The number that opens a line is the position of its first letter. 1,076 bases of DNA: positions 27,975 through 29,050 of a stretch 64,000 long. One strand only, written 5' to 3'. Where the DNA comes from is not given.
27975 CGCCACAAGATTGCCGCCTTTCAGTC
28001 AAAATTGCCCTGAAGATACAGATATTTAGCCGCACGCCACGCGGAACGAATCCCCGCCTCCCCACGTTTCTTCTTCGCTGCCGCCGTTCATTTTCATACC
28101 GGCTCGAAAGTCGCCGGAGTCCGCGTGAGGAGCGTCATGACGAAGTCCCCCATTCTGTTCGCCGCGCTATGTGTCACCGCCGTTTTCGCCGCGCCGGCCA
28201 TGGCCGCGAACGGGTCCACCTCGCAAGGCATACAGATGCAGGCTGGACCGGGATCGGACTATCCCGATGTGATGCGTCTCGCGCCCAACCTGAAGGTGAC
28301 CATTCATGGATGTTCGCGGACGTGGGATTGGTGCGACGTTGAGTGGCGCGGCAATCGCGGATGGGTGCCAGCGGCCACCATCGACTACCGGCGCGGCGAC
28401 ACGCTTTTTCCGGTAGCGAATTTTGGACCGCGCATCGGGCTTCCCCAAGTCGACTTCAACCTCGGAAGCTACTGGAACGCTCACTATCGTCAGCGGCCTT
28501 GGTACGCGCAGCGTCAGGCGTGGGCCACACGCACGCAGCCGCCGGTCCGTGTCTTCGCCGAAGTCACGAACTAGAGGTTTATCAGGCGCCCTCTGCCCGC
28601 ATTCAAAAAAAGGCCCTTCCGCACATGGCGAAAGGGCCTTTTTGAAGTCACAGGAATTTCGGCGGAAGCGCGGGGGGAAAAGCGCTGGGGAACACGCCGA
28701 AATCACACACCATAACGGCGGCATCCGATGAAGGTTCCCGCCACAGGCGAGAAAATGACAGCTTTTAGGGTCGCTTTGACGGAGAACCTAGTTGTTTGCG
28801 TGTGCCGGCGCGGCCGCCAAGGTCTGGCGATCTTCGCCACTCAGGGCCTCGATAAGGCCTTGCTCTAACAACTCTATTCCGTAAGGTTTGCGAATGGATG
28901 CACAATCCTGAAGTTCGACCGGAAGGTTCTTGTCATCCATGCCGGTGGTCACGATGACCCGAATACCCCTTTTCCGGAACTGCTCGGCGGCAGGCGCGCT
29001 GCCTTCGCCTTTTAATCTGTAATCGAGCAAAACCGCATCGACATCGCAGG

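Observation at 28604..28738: Consensus EcfG promoter with no ORF: candidate 100-nt GSR small RNA with a U4C6 hairpin loop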

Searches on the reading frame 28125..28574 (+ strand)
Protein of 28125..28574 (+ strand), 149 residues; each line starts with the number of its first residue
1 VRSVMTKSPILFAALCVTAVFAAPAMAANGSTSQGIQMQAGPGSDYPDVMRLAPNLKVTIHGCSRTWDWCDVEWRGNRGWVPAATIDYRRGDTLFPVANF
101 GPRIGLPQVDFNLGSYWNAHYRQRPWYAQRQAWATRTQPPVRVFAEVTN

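Call 10: search_protein_families(library=pfam, proteins=[window:28125-28574:+], max_evalue=0.01)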
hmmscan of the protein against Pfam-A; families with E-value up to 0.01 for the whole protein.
window:28125-28574:+ (149 aa): 2 families
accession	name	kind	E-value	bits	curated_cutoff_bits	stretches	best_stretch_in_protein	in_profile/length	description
PF08239.17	SH3_3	-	3.9e-06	27.4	27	1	40-86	7-53/54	Bacterial SH3 domain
PF06347.19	SH3_4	-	0.00014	22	24.1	1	38-86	7-54/56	Bacterial SH3 domain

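Call 11: search_protein_families(library=ncbifam, proteins=[window:28125-28574:+], max_evalue=0.01)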
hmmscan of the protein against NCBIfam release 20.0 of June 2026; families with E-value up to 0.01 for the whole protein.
window:28125-28574:+ (149 aa): 1 family
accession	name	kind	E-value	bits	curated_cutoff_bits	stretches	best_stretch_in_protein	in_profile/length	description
NF047414.1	BRANT_His_rich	hypoth_equivalog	0.0037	18.3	44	1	11-34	5-29/62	His-rich protein BRANT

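Call 41: find_homologous_proteins(query=window:28125-28574:+, max_evalue=0.00001)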
Query window:28125-28574:+ (149 aa): 29 proteins with E <= 0.00001 among 47 candidates.
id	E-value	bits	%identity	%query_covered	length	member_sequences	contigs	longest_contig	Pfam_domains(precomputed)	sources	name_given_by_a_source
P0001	1.8e-97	341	100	97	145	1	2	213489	PF08239.18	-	-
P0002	1.3e-71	257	73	97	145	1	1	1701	PF08239.18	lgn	-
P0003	5.4e-67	242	69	97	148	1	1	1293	-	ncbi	-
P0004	6.1e-67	242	69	97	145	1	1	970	-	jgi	jgi:uncharacterized protein YraI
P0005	2.5e-66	240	69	95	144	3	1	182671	PF06347.20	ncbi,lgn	-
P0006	7.6e-66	238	68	97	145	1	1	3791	-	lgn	-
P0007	1.4e-65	238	72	79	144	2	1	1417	PF06347.20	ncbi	-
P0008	1.7e-65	237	66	97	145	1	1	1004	-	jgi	jgi:uncharacterized protein YraI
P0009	3.3e-65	236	66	97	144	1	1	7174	-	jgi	jgi:uncharacterized protein YraI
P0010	5.5e-65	236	69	97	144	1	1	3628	-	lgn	-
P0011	2.1e-62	227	66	90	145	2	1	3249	PF08239.18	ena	-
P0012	2.6e-62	227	65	95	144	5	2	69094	-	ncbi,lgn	-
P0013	3.8e-61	223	66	95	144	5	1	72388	PF06347.20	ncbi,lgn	-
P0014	6.7e-61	222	68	85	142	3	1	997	PF08239.18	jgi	jgi:uncharacterized protein YraI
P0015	6.2e-60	219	64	95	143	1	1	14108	PF08239.18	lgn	-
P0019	2.2e-58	214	62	97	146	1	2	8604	-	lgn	-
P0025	5.8e-55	203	63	89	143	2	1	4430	-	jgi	-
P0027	1.4e-45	173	62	71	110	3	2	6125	-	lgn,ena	-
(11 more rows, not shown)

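Call 42: find_encoding_contigs(protein=P0002, flank=1500, max_places=1)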
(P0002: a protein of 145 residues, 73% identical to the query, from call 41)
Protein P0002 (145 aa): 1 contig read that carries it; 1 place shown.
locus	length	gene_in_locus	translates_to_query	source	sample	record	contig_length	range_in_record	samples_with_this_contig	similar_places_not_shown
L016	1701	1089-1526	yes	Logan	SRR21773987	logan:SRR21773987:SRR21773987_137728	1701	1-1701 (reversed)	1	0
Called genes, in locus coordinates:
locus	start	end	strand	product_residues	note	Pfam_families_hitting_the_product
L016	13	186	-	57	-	-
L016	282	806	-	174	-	-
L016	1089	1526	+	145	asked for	PF08239:SH3_3 (faint)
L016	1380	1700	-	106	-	?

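Call 43: find_encoding_contigs(protein=P0006, flank=1500, max_places=1)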
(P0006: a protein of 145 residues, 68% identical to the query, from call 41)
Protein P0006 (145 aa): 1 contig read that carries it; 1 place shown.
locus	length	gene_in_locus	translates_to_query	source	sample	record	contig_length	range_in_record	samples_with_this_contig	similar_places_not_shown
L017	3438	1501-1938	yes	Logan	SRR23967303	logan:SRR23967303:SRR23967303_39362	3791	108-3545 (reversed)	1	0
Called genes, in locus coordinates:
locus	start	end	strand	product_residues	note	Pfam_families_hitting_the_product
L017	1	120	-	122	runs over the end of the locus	?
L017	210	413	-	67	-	PF05532:CsbD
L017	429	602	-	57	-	-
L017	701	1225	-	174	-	-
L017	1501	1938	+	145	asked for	-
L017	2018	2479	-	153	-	PF00072:Response_reg (weak)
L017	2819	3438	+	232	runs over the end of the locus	PF06904:Extensin-like_C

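Call 44: find_encoding_contigs(protein=P0009, flank=1500, max_places=1)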
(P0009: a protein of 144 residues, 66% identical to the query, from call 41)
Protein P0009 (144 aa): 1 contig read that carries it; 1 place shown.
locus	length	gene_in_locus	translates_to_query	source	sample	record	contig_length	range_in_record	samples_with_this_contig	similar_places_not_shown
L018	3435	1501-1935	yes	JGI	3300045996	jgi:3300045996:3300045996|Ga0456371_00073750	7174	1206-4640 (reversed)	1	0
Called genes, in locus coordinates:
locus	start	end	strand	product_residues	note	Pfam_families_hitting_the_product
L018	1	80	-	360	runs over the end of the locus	PF01594:AI-2E_transport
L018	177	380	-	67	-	PF05532:CsbD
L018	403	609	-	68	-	-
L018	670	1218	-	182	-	-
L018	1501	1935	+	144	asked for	-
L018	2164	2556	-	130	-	PF00072:Response_reg (weak)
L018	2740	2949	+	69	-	-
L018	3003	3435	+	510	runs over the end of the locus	PF01494:FAD_binding_3 (weak), PF00890:FAD_binding_2 (weak), PF01266:DAO, PF01593:Amino_oxidase (faint), PF07992:Pyr_redox_2 (faint), PF13450:NAD_binding_8 (weak), PF00355:Rieske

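Call 45: find_encoding_contigs(protein=P0010, flank=1500, max_places=1)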
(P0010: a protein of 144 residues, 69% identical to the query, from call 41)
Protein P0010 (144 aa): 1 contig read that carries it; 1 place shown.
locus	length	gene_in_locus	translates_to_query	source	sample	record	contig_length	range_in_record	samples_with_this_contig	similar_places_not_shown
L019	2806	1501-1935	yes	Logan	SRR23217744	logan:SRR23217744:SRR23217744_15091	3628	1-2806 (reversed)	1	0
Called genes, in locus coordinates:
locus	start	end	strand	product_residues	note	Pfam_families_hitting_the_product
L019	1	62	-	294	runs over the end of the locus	?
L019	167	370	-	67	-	PF05532:CsbD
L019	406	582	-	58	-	-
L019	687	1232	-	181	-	-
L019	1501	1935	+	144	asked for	-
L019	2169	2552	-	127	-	PF00072:Response_reg (weak)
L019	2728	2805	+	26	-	?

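Call 46: find_encoding_contigs(protein=P0015, flank=1500, max_places=1)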
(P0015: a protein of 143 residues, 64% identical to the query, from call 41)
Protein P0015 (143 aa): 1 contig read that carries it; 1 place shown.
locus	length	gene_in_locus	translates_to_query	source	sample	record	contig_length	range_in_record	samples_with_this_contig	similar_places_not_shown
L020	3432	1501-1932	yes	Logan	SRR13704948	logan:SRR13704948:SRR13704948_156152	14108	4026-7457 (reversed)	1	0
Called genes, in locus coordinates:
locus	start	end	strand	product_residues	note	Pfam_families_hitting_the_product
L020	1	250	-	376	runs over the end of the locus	PF01594:AI-2E_transport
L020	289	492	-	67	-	PF05532:CsbD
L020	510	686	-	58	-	-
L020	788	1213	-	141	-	-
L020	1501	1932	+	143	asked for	PF08239:SH3_3 (weak)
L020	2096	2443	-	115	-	-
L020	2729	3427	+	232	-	PF06904:Extensin-like_C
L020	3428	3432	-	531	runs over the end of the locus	PF01425:Amidase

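Call 47: find_encoding_contigs(protein=P0019, flank=1500, max_places=1)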
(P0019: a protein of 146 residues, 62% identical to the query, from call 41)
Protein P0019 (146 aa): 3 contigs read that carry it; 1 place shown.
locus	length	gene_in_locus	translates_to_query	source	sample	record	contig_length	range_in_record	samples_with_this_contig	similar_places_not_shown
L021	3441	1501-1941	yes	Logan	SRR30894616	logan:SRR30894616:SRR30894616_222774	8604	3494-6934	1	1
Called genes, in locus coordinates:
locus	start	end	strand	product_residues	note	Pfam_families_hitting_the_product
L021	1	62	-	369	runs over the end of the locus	PF01594:AI-2E_transport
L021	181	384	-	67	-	PF05532:CsbD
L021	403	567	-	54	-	-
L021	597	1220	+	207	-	-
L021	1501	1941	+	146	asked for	-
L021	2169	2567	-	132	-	PF00072:Response_reg (weak)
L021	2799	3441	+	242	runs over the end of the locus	PF06904:Extensin-like_C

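Call 48: find_encoding_contigs(protein=P0025, flank=1500, max_places=1)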
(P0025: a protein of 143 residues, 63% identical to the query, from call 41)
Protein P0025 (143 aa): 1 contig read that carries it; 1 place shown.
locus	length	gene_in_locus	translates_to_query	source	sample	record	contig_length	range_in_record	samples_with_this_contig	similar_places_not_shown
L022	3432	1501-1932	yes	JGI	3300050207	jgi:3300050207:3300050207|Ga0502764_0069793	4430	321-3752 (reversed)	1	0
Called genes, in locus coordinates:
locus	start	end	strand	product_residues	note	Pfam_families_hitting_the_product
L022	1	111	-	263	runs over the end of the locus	?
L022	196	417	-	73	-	PF05532:CsbD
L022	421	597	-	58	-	-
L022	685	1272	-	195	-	-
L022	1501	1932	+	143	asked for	-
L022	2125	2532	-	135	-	PF00072:Response_reg (weak)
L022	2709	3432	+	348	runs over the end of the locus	?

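Call 49: find_encoding_contigs(protein=P0027, flank=1500, max_places=1)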
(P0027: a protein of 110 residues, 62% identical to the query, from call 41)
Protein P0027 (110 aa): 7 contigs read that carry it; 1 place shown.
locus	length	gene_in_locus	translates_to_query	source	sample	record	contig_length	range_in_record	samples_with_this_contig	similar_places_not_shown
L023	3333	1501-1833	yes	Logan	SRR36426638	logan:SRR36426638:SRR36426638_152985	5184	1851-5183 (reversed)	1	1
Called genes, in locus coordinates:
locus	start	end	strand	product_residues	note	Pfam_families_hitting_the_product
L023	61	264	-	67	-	PF05532:CsbD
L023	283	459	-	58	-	-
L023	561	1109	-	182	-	-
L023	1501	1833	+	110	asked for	-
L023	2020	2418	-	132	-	PF00072:Response_reg (weak)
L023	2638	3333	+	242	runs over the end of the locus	PF06904:Extensin-like_C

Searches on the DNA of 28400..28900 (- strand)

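Call 4: search_rna_families(source=window, start=28400, end=28900, threshold=evalue, max_evalue=10, show_alignments=5)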
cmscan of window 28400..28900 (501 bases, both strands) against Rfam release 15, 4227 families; matches with E-value up to 10: 6.
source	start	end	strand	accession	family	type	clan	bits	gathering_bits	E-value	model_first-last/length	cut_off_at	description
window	28600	28650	+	RF04306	HCV_SL8001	Cis-reg;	-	16.2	41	1.4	1-58/58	no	Hepatitis C virus stem-loop SL8001 RNA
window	28597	28673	-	RF00519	suhB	Gene; sRNA;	CL00108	15.8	41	1.1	1-77/77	no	Makes More Granules Regulator RNA (mmgR)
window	28605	28702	+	RF00516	ylbH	Cis-reg; leader;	-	15.6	50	0.68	1-122/122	no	ylbH leader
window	28605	28688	-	RF02837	anti-hemB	Gene; sRNA;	-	14.9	49.5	0.73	1-81/81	no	Burkholderia RNA 7 (anti-hemB)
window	28601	28642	+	RF02438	SpF51_sRNA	Gene; sRNA;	-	14.6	50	7.3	1-45/45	no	Streptococcus sRNA SpF51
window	28433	28497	-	RF01276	sR53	Gene; snRNA; snoRNA; CD-box;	-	12.8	49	1.7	1-60/60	no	Small nucleolar RNA sR53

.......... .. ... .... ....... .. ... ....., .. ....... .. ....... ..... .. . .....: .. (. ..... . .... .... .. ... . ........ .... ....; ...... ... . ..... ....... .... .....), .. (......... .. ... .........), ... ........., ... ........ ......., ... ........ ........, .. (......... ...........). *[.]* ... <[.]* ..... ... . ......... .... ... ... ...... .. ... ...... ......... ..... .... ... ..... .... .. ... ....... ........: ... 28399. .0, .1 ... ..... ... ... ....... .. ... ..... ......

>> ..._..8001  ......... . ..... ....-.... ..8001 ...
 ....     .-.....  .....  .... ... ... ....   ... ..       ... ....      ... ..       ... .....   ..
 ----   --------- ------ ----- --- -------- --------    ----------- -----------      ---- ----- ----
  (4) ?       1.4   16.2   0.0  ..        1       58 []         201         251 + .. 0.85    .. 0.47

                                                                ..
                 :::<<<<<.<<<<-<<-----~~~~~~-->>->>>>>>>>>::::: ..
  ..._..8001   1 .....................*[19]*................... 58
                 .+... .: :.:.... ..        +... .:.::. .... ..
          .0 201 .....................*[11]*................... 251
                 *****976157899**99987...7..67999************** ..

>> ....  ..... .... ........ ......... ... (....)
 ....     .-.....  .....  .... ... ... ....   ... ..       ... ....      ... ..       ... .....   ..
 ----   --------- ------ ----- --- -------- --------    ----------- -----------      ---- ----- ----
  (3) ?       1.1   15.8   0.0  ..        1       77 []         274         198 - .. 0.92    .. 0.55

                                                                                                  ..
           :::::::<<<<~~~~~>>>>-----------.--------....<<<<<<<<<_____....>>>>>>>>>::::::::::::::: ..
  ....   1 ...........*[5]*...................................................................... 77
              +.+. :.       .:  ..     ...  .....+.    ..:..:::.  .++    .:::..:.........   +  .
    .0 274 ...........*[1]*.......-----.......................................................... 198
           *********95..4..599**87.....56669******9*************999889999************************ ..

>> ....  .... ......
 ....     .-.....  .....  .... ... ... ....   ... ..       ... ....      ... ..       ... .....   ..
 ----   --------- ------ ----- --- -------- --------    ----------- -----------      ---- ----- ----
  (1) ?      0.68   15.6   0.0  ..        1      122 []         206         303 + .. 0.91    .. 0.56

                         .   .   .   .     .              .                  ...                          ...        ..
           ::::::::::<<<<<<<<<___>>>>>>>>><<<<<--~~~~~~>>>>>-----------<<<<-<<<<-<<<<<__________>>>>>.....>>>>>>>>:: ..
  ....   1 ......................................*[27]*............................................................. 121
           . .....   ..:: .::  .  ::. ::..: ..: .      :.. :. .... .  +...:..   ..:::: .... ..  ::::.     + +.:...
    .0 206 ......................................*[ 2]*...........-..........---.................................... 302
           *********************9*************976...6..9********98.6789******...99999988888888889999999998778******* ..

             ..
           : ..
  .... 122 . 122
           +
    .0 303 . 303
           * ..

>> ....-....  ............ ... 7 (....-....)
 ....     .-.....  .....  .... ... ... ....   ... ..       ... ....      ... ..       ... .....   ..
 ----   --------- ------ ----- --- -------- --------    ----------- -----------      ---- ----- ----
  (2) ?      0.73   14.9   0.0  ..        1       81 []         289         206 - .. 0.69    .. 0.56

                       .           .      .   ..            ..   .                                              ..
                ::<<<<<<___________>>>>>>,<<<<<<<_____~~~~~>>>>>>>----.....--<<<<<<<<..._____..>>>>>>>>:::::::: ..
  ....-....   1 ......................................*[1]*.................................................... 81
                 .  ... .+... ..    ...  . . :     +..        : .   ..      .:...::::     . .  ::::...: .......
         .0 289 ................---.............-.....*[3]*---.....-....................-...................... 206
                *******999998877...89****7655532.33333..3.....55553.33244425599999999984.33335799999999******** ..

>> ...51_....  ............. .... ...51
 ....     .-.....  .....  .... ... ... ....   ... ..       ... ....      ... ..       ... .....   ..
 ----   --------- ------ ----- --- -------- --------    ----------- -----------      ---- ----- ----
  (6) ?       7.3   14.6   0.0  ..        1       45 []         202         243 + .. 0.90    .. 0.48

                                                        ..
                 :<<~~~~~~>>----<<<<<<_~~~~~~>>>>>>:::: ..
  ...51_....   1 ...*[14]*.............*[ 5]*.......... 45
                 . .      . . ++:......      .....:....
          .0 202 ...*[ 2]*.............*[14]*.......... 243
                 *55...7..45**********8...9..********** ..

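Call 24: build_rna_model(alignment_id=A2)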
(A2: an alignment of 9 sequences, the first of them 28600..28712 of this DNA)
Model R1 built from alignment A2 (9 sequences, 122 columns); structure: RNAalifold consensus.
model positions 113; base pairs 25; branch points 1; effective number of sequences 1.42; information 0.589 bits per position. Calibrated on 0.2 Mb of random sequence (short: E-values are rough).
structure used (alignment columns):
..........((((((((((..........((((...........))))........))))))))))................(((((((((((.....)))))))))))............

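Call 25: search_with_rna_model(model_id=R1, sources=[window, L001, L002, L003, L004, L005, L006, L007, L008, L009, L010, L015], max_evalue=1, make_alignment=true, show_alignments=0)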
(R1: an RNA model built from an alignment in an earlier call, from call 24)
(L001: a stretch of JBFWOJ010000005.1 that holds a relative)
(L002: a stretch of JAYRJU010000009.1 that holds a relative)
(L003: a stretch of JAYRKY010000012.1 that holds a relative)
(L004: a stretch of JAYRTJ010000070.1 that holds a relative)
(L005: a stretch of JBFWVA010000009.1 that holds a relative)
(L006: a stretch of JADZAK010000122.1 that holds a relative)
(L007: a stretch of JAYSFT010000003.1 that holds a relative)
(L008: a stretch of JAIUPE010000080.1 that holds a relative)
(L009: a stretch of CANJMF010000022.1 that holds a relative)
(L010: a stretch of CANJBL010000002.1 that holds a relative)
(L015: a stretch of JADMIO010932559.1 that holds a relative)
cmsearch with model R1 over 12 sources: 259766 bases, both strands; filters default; matches with E-value up to 1: 24.
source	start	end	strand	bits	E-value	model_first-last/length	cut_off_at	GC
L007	5042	5154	+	135.7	1.9e-30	1-113/113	no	0.58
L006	4147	4259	+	134.1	4.7e-30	1-113/113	no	0.6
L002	4402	4515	+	129.7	5.4e-29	1-113/113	no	0.57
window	28601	28713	-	127.5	1.9e-28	1-113/113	no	0.54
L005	4403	4516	+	124.3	1.1e-27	1-113/113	no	0.55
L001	4471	4581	+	123.4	1.8e-27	1-113/113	no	0.59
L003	4855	4964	+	121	6.9e-27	1-113/113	no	0.65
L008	1333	1442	+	103.6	1.1e-22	1-113/113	no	0.57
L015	2784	2896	-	103.3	1.3e-22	1-113/113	no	0.63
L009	5751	5868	+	92.6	5.3e-20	1-113/113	no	0.56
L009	5821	5901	-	29.8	8.5e-05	1-113/113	no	0.44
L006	4222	4260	-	29.4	0.00011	64-102/113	no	0.51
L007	5106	5226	-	26.7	0.00047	1-113/113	no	0.63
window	28574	28649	+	24.6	0.0015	1-113/113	no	0.54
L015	2739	2831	+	23.4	0.003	1-113/113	no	0.6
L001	4544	4575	-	22.2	0.0058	71-102/113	no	0.56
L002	4478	4509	-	22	0.0067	71-102/113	no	0.59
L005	4479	4510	-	22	0.0067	71-102/113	no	0.59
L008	1405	1436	-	21.3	0.0097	71-102/113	no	0.62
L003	4927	4965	-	20.2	0.018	64-102/113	no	0.64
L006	13878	13961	+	15.3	0.27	1-113/113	no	0.62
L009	11235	11315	-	15.1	0.3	1-113/113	no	0.47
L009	3144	3221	+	14.2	0.5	1-113/113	no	0.5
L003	14787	14856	+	13.6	0.72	1-113/113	no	0.6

Alignment A3: 24 matches aligned to the model, 164 columns, each read 5' to 3' on its own strand. Consensus structure (alignment columns), stored with it:
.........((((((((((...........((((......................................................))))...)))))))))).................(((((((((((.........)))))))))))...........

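Call 26: search_with_rna_model(model_id=R1, sources=[window, L001, L002, L003, L005, L006, L007, L008, L009, L015], max_evalue=1e-10, make_alignment=true, show_alignments=0)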
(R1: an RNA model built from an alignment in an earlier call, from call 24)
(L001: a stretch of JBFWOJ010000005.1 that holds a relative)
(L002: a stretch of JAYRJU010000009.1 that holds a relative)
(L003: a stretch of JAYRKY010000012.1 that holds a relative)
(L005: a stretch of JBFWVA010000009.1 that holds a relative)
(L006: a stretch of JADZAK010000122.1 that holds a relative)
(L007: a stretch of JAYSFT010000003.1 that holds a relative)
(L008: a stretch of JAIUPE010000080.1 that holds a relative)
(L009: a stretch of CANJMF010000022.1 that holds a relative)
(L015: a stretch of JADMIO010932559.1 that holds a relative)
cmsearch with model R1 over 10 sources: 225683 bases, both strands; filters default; matches with E-value up to 1e-10: 10.
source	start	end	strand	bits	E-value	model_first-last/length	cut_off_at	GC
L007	5042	5154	+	135.7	1.7e-30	1-113/113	no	0.58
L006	4147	4259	+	134.1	4.1e-30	1-113/113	no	0.6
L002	4402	4515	+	129.7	4.7e-29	1-113/113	no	0.57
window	28601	28713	-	127.5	1.6e-28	1-113/113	no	0.54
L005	4403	4516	+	124.3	9.6e-28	1-113/113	no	0.55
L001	4471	4581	+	123.4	1.5e-27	1-113/113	no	0.59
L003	4855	4964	+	121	6e-27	1-113/113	no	0.65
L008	1333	1442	+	103.6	9.6e-23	1-113/113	no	0.57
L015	2784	2896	-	103.3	1.2e-22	1-113/113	no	0.63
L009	5751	5868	+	92.6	4.6e-20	1-113/113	no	0.56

Alignment A4: 10 matches aligned to the model, 120 columns, each read 5' to 3' on its own strand. Consensus structure (alignment columns), stored with it:
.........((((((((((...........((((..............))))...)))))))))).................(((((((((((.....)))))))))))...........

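Call 50: search_with_rna_model(model_id=R1, sources=[window, L001, L002, L003, L005, L006, L007, L008, L009, L015, L016, L017, L018, L019, L020, L021, L022, L023], max_evalue=1e-8, make_alignment=true)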
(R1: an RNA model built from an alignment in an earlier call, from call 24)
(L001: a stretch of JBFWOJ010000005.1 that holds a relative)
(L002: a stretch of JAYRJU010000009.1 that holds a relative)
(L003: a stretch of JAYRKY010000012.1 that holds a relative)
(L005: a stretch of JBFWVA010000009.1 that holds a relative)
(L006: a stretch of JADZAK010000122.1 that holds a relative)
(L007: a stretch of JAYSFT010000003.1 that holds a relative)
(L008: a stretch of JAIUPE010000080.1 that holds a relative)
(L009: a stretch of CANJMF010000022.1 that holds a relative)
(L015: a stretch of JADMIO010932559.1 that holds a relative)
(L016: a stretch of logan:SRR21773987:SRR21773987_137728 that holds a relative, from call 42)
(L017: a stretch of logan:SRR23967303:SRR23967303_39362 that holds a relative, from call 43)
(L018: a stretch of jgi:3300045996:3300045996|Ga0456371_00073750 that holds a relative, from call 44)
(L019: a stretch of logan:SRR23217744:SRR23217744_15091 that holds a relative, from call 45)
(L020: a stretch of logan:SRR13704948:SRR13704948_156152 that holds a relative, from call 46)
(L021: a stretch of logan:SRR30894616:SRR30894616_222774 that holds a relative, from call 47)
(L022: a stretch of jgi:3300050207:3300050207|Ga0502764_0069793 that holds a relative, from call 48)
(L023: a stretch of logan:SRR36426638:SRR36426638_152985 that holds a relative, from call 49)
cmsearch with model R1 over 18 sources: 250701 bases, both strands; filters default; matches with E-value up to 1e-8: 17.
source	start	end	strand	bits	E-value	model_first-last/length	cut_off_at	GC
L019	1938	2050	-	136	1.6e-30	1-113/113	no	0.6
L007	5042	5154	+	135.7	1.9e-30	1-113/113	no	0.58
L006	4147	4259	+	134.1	4.5e-30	1-113/113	no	0.6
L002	4402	4515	+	129.7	5.2e-29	1-113/113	no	0.57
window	28601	28713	-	127.5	1.8e-28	1-113/113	no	0.54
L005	4403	4516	+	124.3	1.1e-27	1-113/113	no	0.55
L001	4471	4581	+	123.4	1.7e-27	1-113/113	no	0.59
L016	1578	1689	-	121.2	6e-27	1-113/113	no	0.6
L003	4855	4964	+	121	6.6e-27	1-113/113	no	0.65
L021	1966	2080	-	120.4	9.4e-27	1-113/113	no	0.59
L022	1943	2052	-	114.5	2.5e-25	1-113/113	no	0.61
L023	1833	1943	-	110.6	2.1e-24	1-113/113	no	0.53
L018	1981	2089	-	105.1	4.6e-23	1-113/113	no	0.6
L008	1333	1442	+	103.6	1.1e-22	1-113/113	no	0.57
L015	2784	2896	-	103.3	1.3e-22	1-113/113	no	0.63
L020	1935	2044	-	94.4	1.8e-20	1-113/113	no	0.55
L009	5751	5868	+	92.6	5.1e-20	1-113/113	no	0.56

Alignment A5: 17 matches aligned to the model, 120 columns, each read 5' to 3' on its own strand. Consensus structure (alignment columns), stored with it:
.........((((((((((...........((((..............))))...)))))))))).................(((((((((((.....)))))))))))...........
